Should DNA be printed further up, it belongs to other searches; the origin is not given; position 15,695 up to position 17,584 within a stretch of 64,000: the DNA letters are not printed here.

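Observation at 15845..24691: Tandem triplication of a ~965-aa CrtI-like::GltD-like fusion flavoprotein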

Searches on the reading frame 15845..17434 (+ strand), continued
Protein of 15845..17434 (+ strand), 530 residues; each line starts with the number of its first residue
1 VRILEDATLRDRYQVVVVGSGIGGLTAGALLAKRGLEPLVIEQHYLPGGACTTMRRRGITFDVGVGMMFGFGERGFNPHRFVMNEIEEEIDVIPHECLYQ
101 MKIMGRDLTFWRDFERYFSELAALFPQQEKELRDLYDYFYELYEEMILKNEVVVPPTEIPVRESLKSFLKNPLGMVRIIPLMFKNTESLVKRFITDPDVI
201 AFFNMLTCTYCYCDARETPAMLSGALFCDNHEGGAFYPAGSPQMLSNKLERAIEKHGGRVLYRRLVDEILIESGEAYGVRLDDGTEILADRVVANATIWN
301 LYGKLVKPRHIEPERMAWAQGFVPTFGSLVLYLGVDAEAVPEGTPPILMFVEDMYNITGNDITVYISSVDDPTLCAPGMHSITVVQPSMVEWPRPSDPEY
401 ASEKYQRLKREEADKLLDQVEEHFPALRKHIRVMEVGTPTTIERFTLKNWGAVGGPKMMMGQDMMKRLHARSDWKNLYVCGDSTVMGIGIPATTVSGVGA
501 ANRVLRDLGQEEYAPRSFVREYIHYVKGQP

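Call 41: find_encoding_contigs(protein=P0340, flank=8000, max_places=1)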
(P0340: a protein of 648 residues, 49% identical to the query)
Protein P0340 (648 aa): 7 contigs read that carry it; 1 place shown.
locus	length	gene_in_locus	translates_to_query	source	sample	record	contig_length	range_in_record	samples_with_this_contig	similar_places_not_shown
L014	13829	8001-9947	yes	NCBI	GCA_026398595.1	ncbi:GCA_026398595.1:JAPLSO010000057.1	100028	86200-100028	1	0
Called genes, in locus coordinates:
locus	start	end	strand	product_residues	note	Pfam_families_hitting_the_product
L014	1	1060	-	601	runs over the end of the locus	PF00989:PAS, PF13188:PAS_8 (faint), PF08448:PAS_4 (weak), PF13426:PAS_9 (weak), PF00512:HisKA, PF02518:HATPase_c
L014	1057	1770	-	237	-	PF00072:Response_reg, PF00486:Trans_reg_C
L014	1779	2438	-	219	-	PF01895:PhoU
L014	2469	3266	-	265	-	PF00005:ABC_tran, PF02463:SMC_N, PF13304:AAA_21 (weak)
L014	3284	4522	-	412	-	PF00528:BPD_transp_1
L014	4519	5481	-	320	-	PF00528:BPD_transp_1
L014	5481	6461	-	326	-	PF12849:PBP_like_2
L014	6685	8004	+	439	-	PF00365:PFK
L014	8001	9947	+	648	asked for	PF00070:Pyr_redox (faint), PF00890:FAD_binding_2 (weak), PF01266:DAO, PF03486:HI0933_like (faint), PF01593:Amino_oxidase, PF13450:NAD_binding_8, PF01266:DAO (weak), PF14691:Fer4_20 (weak), +1 more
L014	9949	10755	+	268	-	-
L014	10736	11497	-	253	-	PF01936:NYN, PF12872:OST-HTH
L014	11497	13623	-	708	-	PF13625:Helicase_C_3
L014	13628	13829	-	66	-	PF16203:ERCC3_RAD25_C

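Call 66: list_cluster_members(proteins=[P0173, P0177, P0183, P0185, P0186, P0187, P0188, P0193, P0181, P0182])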
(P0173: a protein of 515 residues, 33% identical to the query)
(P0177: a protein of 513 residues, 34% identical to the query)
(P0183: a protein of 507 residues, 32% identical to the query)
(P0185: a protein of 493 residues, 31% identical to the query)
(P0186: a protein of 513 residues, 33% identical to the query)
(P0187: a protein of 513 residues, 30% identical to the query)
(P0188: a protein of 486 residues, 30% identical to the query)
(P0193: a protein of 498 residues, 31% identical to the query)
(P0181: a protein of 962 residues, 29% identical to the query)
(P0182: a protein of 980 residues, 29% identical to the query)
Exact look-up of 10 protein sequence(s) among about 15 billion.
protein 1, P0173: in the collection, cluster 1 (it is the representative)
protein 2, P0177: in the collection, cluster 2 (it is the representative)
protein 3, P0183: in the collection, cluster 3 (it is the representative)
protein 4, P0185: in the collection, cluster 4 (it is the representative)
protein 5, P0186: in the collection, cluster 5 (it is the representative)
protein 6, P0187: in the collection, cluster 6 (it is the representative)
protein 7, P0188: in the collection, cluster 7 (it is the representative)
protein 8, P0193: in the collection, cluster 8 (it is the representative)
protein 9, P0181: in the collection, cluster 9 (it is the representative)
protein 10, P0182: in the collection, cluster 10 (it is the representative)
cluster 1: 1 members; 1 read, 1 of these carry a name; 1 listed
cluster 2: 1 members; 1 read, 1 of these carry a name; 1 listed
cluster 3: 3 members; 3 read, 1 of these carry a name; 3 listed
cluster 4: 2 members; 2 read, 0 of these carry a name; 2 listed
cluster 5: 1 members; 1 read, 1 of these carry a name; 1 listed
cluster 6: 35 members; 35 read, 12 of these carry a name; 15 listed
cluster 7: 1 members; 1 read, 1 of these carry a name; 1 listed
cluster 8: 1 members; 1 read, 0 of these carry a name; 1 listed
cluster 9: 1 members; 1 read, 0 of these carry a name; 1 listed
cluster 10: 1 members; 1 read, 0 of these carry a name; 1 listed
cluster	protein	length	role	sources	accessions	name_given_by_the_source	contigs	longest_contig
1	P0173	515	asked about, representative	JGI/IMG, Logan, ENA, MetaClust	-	\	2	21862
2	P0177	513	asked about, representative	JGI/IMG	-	prolycopene isomerase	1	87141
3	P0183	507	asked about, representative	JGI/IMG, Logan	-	-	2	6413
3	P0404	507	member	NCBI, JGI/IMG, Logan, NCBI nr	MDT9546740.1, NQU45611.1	MAG: FAD-dependent oxidoreductase [Chlorobium sp.] | FAD-dependent oxidoreductase [Chlorobium phaeovibrioides]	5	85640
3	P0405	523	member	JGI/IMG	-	-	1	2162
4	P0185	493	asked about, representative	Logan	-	-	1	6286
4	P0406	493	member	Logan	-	-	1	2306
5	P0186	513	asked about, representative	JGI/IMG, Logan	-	prolycopene isomerase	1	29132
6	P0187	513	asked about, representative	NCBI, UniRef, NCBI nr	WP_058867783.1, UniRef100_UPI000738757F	NAD(P)/FAD-dependent oxidoreductase [Chloracidobacterium thermophilum] | phytoene desaturase family protein n=1 Tax=Chloracidobacterium thermophilum TaxID=458033 ...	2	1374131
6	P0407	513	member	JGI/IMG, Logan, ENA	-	prolycopene isomerase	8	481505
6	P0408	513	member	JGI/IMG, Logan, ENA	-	prolycopene isomerase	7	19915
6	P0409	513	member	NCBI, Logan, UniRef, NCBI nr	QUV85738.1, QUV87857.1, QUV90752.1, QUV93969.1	NAD(P)/FAD-dependent oxidoreductase [Chloracidobacterium aggregatum] | FAD-dependent oxidoreductase n=1 Tax=Chloracidobacterium sp. N TaxID=2821540 ...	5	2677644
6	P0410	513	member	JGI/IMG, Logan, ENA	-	prolycopene isomerase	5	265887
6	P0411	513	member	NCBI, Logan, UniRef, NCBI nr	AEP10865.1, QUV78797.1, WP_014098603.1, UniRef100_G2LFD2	phytoene desaturase family protein [Chloracidobacterium thermophilum] | Phytoene dehydrogenase-like protein n=1 Tax=Chloracidobacterium thermophilum (strain B) ... | NAD(P)/FAD-dependent oxidoreductase [Chloracidobacterium thermophilum]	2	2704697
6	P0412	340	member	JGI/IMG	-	prolycopene isomerase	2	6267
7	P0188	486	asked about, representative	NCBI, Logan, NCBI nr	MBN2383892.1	FAD-dependent oxidoreductase [bacterium]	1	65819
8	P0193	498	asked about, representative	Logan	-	-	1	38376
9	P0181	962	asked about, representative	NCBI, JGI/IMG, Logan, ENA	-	-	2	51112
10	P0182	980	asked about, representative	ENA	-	-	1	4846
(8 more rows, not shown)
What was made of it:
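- The nearest stand-alone relatives are CrtH-type proteins of carotenoid-making phototrophs (call 66).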
